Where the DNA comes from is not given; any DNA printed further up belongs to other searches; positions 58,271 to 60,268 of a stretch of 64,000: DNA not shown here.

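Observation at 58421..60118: PMT-family O-mannosyltransferase lacking the MIR-domain loop (bacterial-type architecture) in a eukaryotic gene context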

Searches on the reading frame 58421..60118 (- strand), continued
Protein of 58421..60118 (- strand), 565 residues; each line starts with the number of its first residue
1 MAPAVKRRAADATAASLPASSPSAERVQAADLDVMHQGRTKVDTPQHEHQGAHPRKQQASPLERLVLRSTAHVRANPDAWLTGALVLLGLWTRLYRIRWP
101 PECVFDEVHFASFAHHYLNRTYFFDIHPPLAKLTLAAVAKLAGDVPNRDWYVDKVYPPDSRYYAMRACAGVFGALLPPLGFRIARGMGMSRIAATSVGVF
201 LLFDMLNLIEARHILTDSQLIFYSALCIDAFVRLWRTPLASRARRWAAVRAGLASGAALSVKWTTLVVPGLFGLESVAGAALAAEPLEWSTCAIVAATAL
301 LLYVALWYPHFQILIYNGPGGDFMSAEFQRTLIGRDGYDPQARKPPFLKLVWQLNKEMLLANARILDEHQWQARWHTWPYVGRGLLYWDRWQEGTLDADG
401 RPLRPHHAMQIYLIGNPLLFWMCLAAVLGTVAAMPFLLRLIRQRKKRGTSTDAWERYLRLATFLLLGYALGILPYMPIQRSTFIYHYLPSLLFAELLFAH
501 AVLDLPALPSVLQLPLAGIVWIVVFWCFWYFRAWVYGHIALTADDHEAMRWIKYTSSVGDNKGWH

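Call 15: list_cluster_members(proteins=[P0001, P0006])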
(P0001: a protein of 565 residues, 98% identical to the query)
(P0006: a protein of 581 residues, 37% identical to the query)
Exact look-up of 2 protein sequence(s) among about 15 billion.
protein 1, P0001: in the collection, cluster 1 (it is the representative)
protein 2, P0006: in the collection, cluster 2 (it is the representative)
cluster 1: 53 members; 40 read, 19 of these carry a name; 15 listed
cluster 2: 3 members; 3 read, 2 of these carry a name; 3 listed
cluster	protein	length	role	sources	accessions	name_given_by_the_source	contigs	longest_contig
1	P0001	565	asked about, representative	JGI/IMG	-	dolichyl-phosphate-mannose-protein mannosyltransferase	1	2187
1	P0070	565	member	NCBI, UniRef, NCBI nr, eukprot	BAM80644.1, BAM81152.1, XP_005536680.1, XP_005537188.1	similar to dolichyl-phosphate-mannose:protein mannosyltransferase [Cyanidioschyzon ... | Similar to dolichyl-phosphate-mannose:protein mannosyltransferase n=1 Tax=Cyanidioschyzon ... | XP_005536680.1 similar to dolichyl-phosphate-mannose:protein mannosyltransferase ...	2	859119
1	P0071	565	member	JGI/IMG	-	dolichyl-phosphate-mannose-protein mannosyltransferase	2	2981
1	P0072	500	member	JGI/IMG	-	dolichyl-phosphate-mannose-protein mannosyltransferase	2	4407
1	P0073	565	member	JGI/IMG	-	dolichyl-phosphate-mannose-protein mannosyltransferase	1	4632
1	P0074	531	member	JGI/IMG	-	dolichyl-phosphate-mannose-protein mannosyltransferase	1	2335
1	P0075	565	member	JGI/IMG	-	dolichyl-phosphate-mannose-protein mannosyltransferase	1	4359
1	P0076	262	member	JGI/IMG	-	dolichyl-phosphate-mannose-protein mannosyltransferase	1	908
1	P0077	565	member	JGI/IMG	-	dolichyl-phosphate-mannose-protein mannosyltransferase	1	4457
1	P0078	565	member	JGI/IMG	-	dolichyl-phosphate-mannose-protein mannosyltransferase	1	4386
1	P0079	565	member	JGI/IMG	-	dolichyl-phosphate-mannose-protein mannosyltransferase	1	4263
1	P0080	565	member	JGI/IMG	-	dolichyl-phosphate-mannose-protein mannosyltransferase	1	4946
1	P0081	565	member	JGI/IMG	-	dolichyl-phosphate-mannose-protein mannosyltransferase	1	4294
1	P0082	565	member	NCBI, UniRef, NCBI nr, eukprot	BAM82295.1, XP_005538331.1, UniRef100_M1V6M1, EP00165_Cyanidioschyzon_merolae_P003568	similar to dolichyl-phosphate-mannose:protein mannosyltransferase [Cyanidioschyzon ... | Similar to dolichyl-phosphate-mannose:protein mannosyltransferase n=1 Tax=Cyanidioschyzon ... | XP_005538331.1 similar to dolichyl-phosphate-mannose:protein mannosyltransferase ...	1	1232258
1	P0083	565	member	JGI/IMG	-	dolichyl-phosphate-mannose-protein mannosyltransferase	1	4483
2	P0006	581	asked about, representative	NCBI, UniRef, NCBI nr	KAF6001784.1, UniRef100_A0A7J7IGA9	Dolichyl-phosphate-mannose--protein mannosyltransferase [Cyanidiococcus yangmingshanensis] | Dolichyl-phosphate-mannose--protein mannosyltransferase n=1 Tax=Cyanidiococcus ...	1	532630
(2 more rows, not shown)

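Call 20: find_encoding_contigs(protein=P0009, flank=8000, max_places=1)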
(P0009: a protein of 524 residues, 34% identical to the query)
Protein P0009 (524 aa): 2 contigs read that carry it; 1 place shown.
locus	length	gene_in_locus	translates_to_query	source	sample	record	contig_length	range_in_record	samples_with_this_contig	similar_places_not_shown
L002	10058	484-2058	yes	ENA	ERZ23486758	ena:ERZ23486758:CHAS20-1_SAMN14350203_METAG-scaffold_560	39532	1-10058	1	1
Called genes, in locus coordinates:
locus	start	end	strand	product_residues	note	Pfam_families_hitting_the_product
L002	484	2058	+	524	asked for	PF02366:PMT, PF16192:PMT_4TMC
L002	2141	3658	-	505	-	PF00155:Aminotran_1_2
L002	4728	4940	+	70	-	-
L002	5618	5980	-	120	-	PF03092:BT1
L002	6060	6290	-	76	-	PF03092:BT1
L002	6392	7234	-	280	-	PF03092:BT1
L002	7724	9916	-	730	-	PF13415:Beta-prop_FBX42, PF24681:Kelch_KLHDC2_KLHL20_DRC7, PF24981:Beta-prop_ATRN-LZTR1, PF24681:Kelch_KLHDC2_KLHL20_DRC7 (weak)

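Call 21: find_encoding_contigs(protein=P0025, flank=8000, max_places=1)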
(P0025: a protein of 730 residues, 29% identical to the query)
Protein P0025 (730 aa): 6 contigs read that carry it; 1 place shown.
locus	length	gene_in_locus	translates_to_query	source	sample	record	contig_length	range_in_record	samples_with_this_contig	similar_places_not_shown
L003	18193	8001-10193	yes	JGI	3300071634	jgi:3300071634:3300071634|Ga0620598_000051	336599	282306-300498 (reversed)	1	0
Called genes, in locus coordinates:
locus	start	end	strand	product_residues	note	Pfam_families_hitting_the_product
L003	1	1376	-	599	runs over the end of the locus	PF00587:tRNA-synt_2b, PF03129:HGTP_anticodon, PF09180:ProRS-C_1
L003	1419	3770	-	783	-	-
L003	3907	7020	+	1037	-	-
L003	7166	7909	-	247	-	PF00025:Arf, PF00071:Ras, PF08477:Roc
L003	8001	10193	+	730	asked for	PF02366:PMT, PF16192:PMT_4TMC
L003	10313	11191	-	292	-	PF00141:peroxidase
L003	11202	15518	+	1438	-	PF00664:ABC_membrane, PF00004:AAA (faint), PF00005:ABC_tran, PF02463:SMC_N (faint), PF13191:AAA_16 (faint), PF13304:AAA_21 (faint), PF00664:ABC_membrane, PF00005:ABC_tran, +2 more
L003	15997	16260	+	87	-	-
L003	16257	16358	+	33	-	-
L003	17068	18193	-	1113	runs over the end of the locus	PF00169:PH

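Call 22: find_encoding_contigs(protein=P0017, flank=8000, max_places=1)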
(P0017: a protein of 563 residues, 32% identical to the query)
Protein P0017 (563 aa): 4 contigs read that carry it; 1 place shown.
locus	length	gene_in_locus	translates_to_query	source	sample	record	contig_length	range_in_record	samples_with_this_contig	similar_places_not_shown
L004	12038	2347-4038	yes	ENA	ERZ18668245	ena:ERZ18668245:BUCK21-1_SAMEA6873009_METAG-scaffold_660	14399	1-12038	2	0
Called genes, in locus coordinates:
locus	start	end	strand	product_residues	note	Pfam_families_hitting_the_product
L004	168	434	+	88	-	PF08122:NDUF_B12 (faint)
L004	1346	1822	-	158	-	-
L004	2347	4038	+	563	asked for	PF02366:PMT, PF16192:PMT_4TMC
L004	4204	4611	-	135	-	PF10075:CSN8_PSD8_EIF3K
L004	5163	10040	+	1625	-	PF08082:PRO8NT, PF08083:PROCN, PF10598:RRM_4, PF10597:U5_2-snRNA_bdg, PF10596:U6-snRNA_bdg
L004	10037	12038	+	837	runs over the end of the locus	PF10596:U6-snRNA_bdg, PF12134:PRP8_domainIV, PF08084:PROCT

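Call 24: find_homologous_proteins(query=A1, max_evalue=1e-30)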
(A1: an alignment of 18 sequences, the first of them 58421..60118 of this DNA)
Query A1 (18 sequences) (565 aa, profile of the alignment): 68 proteins with E <= 1e-30 among 8000 candidates.
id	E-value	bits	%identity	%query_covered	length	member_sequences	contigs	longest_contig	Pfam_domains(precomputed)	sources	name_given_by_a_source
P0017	8.6e-205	700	32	85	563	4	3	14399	PF02366.25,PF16192.11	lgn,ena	-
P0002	9.9e-202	690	74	100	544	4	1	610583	PF02366.25,PF16192.11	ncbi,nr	ncbi:hypothetical protein CCYA_CCYA10G2985 [Cyanidiococcus yangmingshanensis]|nr:hypothetical protei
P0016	1.9e-200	685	33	82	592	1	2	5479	PF02366.25,PF16192.11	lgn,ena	-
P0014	8.7e-199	680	34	80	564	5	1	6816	PF02366.25,PF16192.11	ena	-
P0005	5.1e-197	674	35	92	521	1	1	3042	PF02366.25,PF16192.11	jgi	-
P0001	2.3e-195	669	98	100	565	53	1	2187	PF02366.25,PF16192.11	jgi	jgi:dolichyl-phosphate-mannose-protein mannosyltransferase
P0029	8.0e-194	663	29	83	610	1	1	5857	PF02366.25,PF16192.11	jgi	jgi:dolichyl-phosphate-mannose--protein O-mannosyl transferase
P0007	3.8e-193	661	34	93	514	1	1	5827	PF02366.25,PF16192.11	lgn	-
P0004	5.2e-193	661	68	84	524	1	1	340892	PF02366.25,PF16192.11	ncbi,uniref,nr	ncbi:hypothetical protein CDCA_CDCA14G3744 [Cyanidium caldarium]|uniref:Dolichyl-phosphate-mannose--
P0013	1.9e-192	659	34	83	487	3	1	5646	PF02366.25,PF16192.11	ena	-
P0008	1.1e-190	653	32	93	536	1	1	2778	PF02366.25,PF16192.11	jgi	-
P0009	1.4e-190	653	34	94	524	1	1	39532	PF02366.25,PF16192.11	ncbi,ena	-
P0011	8.3e-190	650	34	88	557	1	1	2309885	PF02366.25,PF16192.11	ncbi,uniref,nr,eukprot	ncbi:Dolichyl-phosphate-mannose--protein mannosyltransferase 1 [Porphyridium purpureum]|uniref:Dolic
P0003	1.0e-188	647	84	85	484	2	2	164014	PF02366.25,PF16192.11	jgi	jgi:dolichyl-phosphate-mannose-protein mannosyltransferase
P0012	1.2e-187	643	34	83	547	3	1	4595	PF02366.25,PF16192.11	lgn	-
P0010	2.6e-185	635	34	92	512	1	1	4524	PF02366.25,PF16192.11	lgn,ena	-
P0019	5.1e-181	621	33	56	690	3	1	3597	PF02366.25,PF16192.11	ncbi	-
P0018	2.2e-178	613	33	52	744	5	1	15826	PF02366.25,PF16192.11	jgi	jgi:dolichyl-phosphate-mannose--protein O-mannosyl transferase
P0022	3.9e-177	608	29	76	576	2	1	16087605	PF02366.25,PF16192.11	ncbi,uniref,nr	ncbi:dolichyl-phosphate-mannose--protein mannosyltransferase [Anaeramoeba flamelloides]|uniref:Dolic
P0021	4.5e-175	602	28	83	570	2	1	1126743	PF02366.25,PF16192.11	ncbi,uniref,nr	ncbi:dolichyl-phosphate-mannose--protein mannosyltransferase [Anaeramoeba flamelloides]|uniref:Dolic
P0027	7.2e-172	591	29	53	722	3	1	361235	PF02366.25,PF16192.11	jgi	jgi:dolichyl-phosphate-mannose--protein O-mannosyl transferase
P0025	1.3e-171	590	29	53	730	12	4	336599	PF02366.25,PF16192.11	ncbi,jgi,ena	jgi:dolichyl-phosphate-mannose--protein O-mannosyl transferase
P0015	1.7e-153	530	34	77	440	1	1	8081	PF02366.25,PF16192.11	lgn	-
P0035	4.3e-140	486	36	32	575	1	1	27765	PF02366.25,PF16192.11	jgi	jgi:hypothetical protein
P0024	9.3e-114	399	30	82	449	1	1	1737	PF02366.25,PF16192.11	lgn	-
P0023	7.1e-111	390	32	83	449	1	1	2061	PF02366.25,PF16192.11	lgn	-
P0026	1.3e-109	386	30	71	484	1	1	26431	PF02366.25,PF16192.11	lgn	-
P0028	1.4e-109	386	30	84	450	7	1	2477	PF02366.25,PF16192.11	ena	-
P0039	7.3e-107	377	30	84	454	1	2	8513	PF02366.25,PF16192.11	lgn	-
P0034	1.0e-106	376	32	74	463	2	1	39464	PF02366.25,PF16192.11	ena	-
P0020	8.2e-106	373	34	73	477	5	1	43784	PF02366.25,PF16192.11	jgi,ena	-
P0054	4.9e-105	371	29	83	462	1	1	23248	PF02366.25,PF16192.11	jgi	-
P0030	6.4e-105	370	31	78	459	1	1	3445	PF02366.25,PF16192.11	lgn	-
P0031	1.7e-103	365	29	72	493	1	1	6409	PF02366.25,PF16192.11,PF13231.13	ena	-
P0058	2.2e-102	362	31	74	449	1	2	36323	PF02366.25,PF16192.11,PF13231.13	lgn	-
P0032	3.7e-102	361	31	80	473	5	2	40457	PF02366.25,PF16192.11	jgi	-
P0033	4.6e-102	361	31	74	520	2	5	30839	PF02366.25,PF16192.11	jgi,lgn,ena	-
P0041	1.2e-101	359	31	73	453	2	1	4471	PF02366.25,PF16192.11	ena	-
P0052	2.1e-101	359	32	74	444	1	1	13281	PF02366.25,PF16192.11,PF13231.13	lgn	-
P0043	7.4e-101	357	31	72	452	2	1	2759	PF02366.25,PF16192.11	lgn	-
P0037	2.0e-100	355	31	70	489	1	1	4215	PF02366.25,PF16192.11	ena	-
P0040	2.2e-100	355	29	72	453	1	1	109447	PF02366.25,PF16192.11,PF13231.13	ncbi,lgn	-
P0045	1.4e-99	352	30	52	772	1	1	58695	PF02815.26,PF02366.25,PF16192.11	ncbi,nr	ncbi:hypothetical protein H0H92_013556 [Tricholoma furcatifolium]|nr:hypothetical protein H0H92_0135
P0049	1.5e-99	352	30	83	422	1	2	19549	PF02366.25,PF16192.11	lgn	-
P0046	1.5e-99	352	28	56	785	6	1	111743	PF02815.26,PF02366.25,PF16192.11,PF13231.13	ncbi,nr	ncbi:hypothetical protein C0989_005520 [Termitomyces sp. Mn162]|nr:hypothetical protein C0989_005520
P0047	3.7e-99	351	34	45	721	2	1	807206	PF02815.26,PF02366.25,PF16192.11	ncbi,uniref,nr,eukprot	ncbi:PMT-domain-containing protein [Rhizoclosmatium globosum]|uniref:Dolichyl-phosphate-mannose--pro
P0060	1.8e-98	349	29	47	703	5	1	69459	PF02815.26,PF02366.25,PF16192.11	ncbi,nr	ncbi:hypothetical protein HDV06_005947 [Boothiomyces sp. JEL0866]|nr:hypothetical protein HDV06_0059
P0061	3.4e-98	348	30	52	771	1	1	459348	PF02815.26,PF02366.25,PF16192.11,PF13231.13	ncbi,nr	ncbi:glycosyltransferase family 39 protein [Cytidiella melzeri]|nr:glycosyltransferase family 39 pro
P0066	5.8e-98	347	32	44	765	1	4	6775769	PF02815.26,PF02366.25,PF16192.11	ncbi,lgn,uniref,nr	ncbi:uncharacterized protein UV8b_02987 [Ustilaginoidea virens]|uniref:Dolichyl-phosphate-mannose--p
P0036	5.9e-97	344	30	83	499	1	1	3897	PF02366.25,PF16192.11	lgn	-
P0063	1.5e-96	342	35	44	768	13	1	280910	PF02815.26,PF02366.25,PF16192.11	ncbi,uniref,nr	ncbi:unnamed protein product [Tuber aestivum]|uniref:Dolichyl-phosphate-mannose--protein mannosyltra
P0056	1.6e-96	342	31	46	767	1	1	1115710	PF02815.26,PF02366.25,PF16192.11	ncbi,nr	ncbi:glycosyltransferase family 39 protein [Hydnomerulius pinastri MD-312]|nr:glycosyltransferase fa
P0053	1.8e-96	342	28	53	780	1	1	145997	PF02815.26,PF02366.25,PF16192.11,PF13231.13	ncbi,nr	ncbi:hypothetical protein ONZ45_g3254 [Pleurotus djamor]|nr:hypothetical protein ONZ45_g3254 [Pleuro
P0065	1.6e-95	339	27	73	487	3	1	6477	PF02366.25,PF16192.11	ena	-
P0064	2.2e-95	339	28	50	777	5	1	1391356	PF02815.26,PF02366.25,PF16192.11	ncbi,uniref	ncbi:glycosyltransferase family 39 protein [Favolaschia claudopus]|uniref:Dolichyl-phosphate-mannose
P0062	9.3e-95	337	30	70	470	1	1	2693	PF02366.25,PF16192.11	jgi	-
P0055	1.6e-94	336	31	45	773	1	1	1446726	PF02815.26,PF02366.25,PF16192.11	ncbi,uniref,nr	ncbi:hypothetical protein D9615_003615 [Tricholomella constricta]|uniref:Dolichyl-phosphate-mannose-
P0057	3.1e-94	335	30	46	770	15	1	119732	PF02815.26,PF02366.25,PF16192.11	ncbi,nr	ncbi:glycosyltransferase family 39 protein [Boletus coccyginus]|nr:glycosyltransferase family 39 pro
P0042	7.8e-93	330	30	76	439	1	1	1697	PF02366.25,PF16192.11,PF13231.13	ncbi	-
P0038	9.3e-93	330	31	78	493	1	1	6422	PF02366.25,PF16192.11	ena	-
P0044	2.0e-90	322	28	72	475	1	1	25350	PF02366.25,PF16192.11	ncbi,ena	-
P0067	1.6e-87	313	29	84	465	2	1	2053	PF02366.25,PF16192.11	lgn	-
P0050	3.0e-87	312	27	75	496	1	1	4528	PF02366.25,PF16192.11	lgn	-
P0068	3.0e-85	305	31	73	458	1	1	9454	PF02366.25,PF16192.11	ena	-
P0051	2.4e-82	296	28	76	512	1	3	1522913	PF02366.25,PF16192.11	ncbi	ncbi:MAG: phospholipid carrier-dependent glycosyltransferase [Agarilytica sp.]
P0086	2.8e-64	236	47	29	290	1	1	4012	PF02366.25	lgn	-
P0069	1.5e-42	164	27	85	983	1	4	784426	PF02366.25,PF16192.11,PF13231.13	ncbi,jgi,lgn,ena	-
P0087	7.6e-36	142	27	73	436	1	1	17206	PF02366.25,PF16192.11,PF13231.13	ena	-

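Call 25: find_related_loci(query=A1, collection=genome_contigs, flank=3000)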
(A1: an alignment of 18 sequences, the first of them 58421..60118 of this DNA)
Query A1 (565 aa) in genome_contigs; peptide patterns used: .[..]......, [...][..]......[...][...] (x = any residue, [..] = any of these).
368 stretches matched a pattern; 272 encode a relative of the query (tblastn E <= 1e-3); the best 80 are kept; 80 distinct loci.
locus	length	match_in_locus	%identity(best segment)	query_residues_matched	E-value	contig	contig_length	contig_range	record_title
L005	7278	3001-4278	35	45-497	3e-58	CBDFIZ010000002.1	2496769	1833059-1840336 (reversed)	MAG: Dehalococcoidia bacterium isolate bbcfa8fe-e5b4-4dc8-882b-9555aaa6a448 genome assembly, contig: contig_2, whole gen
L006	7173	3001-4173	35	93-496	3e-58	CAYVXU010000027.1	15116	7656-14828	MAG TPA_asm: uncultured Candidatus Saccharibacteria bacterium isolate SRP124282_co5_13 genome assembly, contig: NODE_309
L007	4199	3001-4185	35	100-502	6e-58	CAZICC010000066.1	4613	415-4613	MAG TPA_asm: uncultured Candidatus Saccharibacteria bacterium isolate binchicken_co209_21 genome assembly, contig: NODE_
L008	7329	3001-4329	30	85-551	9e-58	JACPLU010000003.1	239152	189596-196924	MAG: Parcubacteria group bacterium isolate NC_groundwater_529_Ag_S-0.1um_38_18 S35_SO-1_scaffold_153174, whole genome sh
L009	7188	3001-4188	36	92-501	2e-57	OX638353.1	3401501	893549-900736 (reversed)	MAG: uncultured Dehalococcoidia bacterium isolate caae0dea-c4e0-4340-bdfb-0144304000aa genome assembly, chromosome: 1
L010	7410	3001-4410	31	6-490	2e-57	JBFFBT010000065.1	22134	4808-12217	MAG: Myxococcota bacterium isolate Mix_mud12.2021.10.11 k141_2580030_length_22134_cov_8.0126, whole genome shotgun seque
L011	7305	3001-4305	30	80-552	4e-57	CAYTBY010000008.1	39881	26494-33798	MAG TPA_asm: uncultured Candidatus Saccharibacteria bacterium isolate SRP178908_co1_2 genome assembly, contig: NODE_529_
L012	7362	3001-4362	33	25-497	2e-56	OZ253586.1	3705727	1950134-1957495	MAG: Dehalococcoidia bacterium isolate d3159264-bc79-429f-a3e1-480caf473a69 genome assembly, chromosome: 1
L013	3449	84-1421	32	81-553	1e-56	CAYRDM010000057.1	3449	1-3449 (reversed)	MAG TPA_asm: uncultured Candidatus Saccharibacteria bacterium isolate SRP193066_co2_445 genome assembly, contig: NODE_15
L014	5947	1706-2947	33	97-506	6e-56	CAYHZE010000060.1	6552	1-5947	MAG TPA_asm: uncultured Candidatus Saccharibacteria bacterium isolate ERP119705_co17_184 genome assembly, contig: NODE_2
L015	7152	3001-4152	33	85-502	5e-56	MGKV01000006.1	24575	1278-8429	MAG: Candidatus Yanofskybacteria bacterium RIFCSPLOWO2_02_FULL_45_18 rifcsplowo2_02_scaffold_2179, whole genome shotgun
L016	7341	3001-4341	31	92-500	5e-56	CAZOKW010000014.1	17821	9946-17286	MAG TPA_asm: uncultured Candidatus Saccharibacteria bacterium isolate SRP178908_co1_360 genome assembly, contig: NODE_20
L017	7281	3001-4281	33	100-551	2e-55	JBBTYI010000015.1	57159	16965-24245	MAG: Patescibacteria group bacterium isolate H43-bin026_1 H43_bin026_1_000000000015, whole genome shotgun sequence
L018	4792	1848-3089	31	68-497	9e-55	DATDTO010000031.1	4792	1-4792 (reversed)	MAG TPA_asm: archaeon isolate SMAG_U8033 k141_1280392, whole genome shotgun sequence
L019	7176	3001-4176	34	92-497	8e-55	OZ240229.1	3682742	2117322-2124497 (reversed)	MAG: Dehalococcoidia bacterium isolate 45ebccb5-8dc7-467f-b442-4f2fde1bb093 genome assembly, chromosome: 1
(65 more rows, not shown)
